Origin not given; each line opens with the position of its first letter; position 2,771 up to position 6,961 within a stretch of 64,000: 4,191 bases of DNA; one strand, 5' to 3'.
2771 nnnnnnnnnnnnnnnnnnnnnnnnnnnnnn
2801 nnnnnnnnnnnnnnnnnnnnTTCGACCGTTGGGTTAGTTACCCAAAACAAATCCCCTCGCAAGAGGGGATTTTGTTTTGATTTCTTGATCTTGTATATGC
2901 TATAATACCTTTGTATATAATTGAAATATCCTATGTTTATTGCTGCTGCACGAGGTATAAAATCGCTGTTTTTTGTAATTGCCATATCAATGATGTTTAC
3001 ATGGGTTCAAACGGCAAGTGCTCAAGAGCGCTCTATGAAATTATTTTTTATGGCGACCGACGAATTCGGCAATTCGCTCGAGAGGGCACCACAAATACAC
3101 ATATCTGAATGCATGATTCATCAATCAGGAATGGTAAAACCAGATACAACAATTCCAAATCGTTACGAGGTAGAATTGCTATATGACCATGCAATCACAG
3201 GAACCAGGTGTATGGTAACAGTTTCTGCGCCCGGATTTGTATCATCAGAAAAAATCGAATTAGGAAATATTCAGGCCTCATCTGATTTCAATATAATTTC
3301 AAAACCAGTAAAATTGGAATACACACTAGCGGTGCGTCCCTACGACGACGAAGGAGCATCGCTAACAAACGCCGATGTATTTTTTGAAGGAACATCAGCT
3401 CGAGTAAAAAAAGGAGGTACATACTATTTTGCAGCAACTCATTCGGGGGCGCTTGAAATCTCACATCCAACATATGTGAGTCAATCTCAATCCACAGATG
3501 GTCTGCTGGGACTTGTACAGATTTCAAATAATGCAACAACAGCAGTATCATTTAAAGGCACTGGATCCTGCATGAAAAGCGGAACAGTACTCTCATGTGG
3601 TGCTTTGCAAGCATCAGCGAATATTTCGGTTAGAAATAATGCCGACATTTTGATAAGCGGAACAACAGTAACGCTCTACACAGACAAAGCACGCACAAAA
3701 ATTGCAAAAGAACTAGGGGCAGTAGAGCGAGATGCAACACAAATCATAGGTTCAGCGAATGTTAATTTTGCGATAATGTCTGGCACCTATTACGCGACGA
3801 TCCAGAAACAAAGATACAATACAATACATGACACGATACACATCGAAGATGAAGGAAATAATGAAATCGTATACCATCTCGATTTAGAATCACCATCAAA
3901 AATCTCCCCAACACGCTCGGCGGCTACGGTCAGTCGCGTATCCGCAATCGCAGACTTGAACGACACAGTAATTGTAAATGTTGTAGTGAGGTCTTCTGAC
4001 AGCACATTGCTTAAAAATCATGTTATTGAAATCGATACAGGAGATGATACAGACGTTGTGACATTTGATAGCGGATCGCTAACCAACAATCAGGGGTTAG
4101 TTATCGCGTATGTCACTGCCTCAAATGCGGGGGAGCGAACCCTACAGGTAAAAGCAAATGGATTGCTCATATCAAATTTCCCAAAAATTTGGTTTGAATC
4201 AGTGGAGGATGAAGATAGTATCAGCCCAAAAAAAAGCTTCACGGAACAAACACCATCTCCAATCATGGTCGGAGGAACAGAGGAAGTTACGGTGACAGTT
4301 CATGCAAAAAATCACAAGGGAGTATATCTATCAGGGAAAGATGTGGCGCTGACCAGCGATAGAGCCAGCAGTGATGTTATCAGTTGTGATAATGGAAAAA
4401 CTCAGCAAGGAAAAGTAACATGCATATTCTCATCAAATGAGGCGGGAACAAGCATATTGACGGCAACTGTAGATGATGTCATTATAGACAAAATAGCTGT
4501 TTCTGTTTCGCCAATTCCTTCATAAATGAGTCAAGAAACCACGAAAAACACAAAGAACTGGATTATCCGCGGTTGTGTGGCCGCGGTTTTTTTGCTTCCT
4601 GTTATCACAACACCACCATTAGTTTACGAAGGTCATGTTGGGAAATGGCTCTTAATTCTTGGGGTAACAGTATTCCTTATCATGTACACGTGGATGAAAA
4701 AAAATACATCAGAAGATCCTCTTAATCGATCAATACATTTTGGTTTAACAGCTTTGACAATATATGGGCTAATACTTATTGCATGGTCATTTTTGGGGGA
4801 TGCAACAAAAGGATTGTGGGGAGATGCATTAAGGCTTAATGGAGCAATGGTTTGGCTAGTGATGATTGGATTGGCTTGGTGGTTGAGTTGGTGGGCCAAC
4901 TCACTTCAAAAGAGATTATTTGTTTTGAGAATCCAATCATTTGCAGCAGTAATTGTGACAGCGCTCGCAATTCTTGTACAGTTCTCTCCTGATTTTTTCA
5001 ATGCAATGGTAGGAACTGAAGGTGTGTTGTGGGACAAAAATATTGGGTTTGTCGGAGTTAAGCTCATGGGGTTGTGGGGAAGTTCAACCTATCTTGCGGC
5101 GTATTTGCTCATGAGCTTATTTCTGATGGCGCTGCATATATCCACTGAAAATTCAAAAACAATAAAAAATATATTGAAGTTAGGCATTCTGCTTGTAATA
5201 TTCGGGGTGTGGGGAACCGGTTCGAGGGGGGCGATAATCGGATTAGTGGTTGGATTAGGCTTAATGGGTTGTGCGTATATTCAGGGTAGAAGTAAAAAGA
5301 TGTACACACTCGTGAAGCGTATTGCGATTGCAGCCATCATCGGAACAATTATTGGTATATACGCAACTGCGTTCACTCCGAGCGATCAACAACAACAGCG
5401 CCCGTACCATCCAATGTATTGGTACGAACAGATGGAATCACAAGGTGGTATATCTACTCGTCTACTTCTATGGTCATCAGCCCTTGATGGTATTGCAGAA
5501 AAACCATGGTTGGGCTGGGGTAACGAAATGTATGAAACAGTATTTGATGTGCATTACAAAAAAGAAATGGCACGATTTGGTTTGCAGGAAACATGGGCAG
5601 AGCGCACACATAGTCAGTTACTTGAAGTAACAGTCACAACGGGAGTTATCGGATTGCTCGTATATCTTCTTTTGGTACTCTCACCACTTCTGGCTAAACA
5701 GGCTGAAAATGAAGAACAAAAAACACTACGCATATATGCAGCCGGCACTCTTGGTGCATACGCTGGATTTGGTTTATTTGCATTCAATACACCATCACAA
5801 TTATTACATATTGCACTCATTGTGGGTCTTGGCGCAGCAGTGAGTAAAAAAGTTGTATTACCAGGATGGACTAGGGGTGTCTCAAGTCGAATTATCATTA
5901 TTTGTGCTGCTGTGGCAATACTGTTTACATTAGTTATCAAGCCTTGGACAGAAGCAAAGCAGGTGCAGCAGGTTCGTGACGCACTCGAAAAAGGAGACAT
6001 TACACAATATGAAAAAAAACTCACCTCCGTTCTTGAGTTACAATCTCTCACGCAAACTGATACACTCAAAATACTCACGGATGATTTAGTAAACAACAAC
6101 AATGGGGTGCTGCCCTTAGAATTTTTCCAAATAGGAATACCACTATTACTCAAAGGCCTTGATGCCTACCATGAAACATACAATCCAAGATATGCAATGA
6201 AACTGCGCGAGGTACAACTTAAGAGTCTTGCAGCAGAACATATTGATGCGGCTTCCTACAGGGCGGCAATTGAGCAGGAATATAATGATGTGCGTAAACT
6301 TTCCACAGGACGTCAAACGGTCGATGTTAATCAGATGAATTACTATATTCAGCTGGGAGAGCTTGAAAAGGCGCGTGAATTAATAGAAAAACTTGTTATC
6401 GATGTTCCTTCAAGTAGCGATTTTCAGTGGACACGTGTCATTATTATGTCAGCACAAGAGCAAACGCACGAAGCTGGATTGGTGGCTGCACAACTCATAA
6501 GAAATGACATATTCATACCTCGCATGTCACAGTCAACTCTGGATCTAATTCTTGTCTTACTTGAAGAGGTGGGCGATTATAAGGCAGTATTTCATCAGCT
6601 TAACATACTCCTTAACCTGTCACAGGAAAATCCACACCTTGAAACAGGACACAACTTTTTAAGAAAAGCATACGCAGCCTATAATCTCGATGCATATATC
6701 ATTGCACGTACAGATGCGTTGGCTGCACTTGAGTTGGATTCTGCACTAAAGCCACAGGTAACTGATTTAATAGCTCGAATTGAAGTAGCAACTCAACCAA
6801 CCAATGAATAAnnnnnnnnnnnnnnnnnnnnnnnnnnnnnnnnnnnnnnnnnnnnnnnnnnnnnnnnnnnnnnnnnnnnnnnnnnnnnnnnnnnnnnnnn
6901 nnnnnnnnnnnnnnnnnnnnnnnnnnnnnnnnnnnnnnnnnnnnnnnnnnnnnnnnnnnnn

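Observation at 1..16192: Giant Thr/Ser-rich surface protein followed by four tandem Wzy_C+TPR paralogs: candidate protein O-glycosylation (O-oligosaccharyltransferase) array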

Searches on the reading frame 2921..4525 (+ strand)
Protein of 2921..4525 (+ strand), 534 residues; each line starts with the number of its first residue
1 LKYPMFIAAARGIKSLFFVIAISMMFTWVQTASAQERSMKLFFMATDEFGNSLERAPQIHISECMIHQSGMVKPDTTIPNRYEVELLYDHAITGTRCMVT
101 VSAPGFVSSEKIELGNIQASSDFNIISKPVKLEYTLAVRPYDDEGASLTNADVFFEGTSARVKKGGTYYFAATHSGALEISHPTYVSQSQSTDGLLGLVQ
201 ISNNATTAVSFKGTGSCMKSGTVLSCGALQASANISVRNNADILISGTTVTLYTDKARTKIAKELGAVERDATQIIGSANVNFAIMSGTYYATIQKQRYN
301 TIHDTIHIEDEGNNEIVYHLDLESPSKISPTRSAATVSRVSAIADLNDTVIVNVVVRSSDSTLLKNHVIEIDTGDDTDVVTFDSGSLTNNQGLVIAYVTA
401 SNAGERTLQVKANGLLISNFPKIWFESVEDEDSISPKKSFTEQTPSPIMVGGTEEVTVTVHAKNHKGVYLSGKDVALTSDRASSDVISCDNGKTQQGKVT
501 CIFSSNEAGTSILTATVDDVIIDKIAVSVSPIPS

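Call 5: search_protein_families(library=pfam, proteins=[window:2921-4525:+], max_evalue=0.01)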
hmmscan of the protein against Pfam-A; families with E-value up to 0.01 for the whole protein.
window:2921-4525:+ (534 aa): 5 families
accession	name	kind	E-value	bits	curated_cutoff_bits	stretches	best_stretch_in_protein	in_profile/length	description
PF02369.22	Big_1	-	1.2e-10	41.8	34.9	2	448-525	11-88/93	Bacterial Ig-like domain (group 1)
PF09134.16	Invasin_D3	-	4.4e-10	40.4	33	2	436-523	2-88/98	Invasin, domain 3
PF18565.7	Glyco_hydro2_C5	-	0.0009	19.5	32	0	369-415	50-97/103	Glycoside hydrolase family 2 C-terminal domain 5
PF08308.17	PEGA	-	0.0032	17.8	20.8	0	276-320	22-67/71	PEGA domain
PF00630.25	Filamin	-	0.0064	17.7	26.9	0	454-520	21-85/93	Filamin/ABP280 repeat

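Call 6: search_protein_families(library=ncbifam, proteins=[window:2921-4525:+], max_evalue=0.01)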
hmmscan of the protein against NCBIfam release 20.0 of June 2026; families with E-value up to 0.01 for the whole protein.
window:2921-4525:+ (534 aa): 0 families

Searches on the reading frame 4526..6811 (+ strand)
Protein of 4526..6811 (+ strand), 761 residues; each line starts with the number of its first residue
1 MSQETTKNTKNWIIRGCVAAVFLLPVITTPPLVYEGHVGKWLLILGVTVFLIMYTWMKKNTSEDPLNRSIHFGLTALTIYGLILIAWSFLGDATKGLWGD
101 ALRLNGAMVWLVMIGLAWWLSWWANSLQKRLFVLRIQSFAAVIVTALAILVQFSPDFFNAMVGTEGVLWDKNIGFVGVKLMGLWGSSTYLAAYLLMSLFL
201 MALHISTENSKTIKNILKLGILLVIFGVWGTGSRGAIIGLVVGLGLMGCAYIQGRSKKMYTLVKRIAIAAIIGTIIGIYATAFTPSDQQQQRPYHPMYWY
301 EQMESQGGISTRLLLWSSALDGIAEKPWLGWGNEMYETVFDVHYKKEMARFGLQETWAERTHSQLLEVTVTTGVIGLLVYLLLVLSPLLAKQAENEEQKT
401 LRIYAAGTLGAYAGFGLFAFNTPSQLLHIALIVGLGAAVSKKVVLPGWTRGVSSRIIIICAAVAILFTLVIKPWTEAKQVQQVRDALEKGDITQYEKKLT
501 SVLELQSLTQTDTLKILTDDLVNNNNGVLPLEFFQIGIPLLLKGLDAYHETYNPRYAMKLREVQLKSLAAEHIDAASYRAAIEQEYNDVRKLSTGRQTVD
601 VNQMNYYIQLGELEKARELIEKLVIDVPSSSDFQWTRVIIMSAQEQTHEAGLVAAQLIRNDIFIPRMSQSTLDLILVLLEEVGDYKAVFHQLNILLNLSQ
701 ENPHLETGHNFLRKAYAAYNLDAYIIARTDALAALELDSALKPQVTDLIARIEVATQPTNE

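Call 5: search_protein_families(library=pfam, proteins=[window:4526-6811:+], max_evalue=0.01)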
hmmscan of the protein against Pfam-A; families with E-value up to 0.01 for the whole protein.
window:4526-6811:+ (761 aa): 1 family
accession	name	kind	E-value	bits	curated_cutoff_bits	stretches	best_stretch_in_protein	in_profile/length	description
PF04932.20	Wzy_C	-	2e-22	80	31.7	1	220-381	2-149/149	O-Antigen ligase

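Call 6: search_protein_families(library=ncbifam, proteins=[window:4526-6811:+], max_evalue=0.01)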
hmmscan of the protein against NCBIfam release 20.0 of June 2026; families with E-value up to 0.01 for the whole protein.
window:4526-6811:+ (761 aa): 3 families
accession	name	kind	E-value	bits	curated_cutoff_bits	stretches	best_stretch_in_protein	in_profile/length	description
TIGR03097.1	PEP_O_lig_1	hypoth_equivalog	1.9e-11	43.5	188.1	1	187-430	167-388/408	putative O-glycosylation ligase, exosortase A system-associated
TIGR00947.1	2A73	equivalog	5e-10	39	366.4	1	184-389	168-363/425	IctB family putative bicarbonate transporter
TIGR04370.1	glyco_rpt_poly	subfamily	0.00021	20.4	40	1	111-279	52-232/396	oligosaccharide repeat unit polymerase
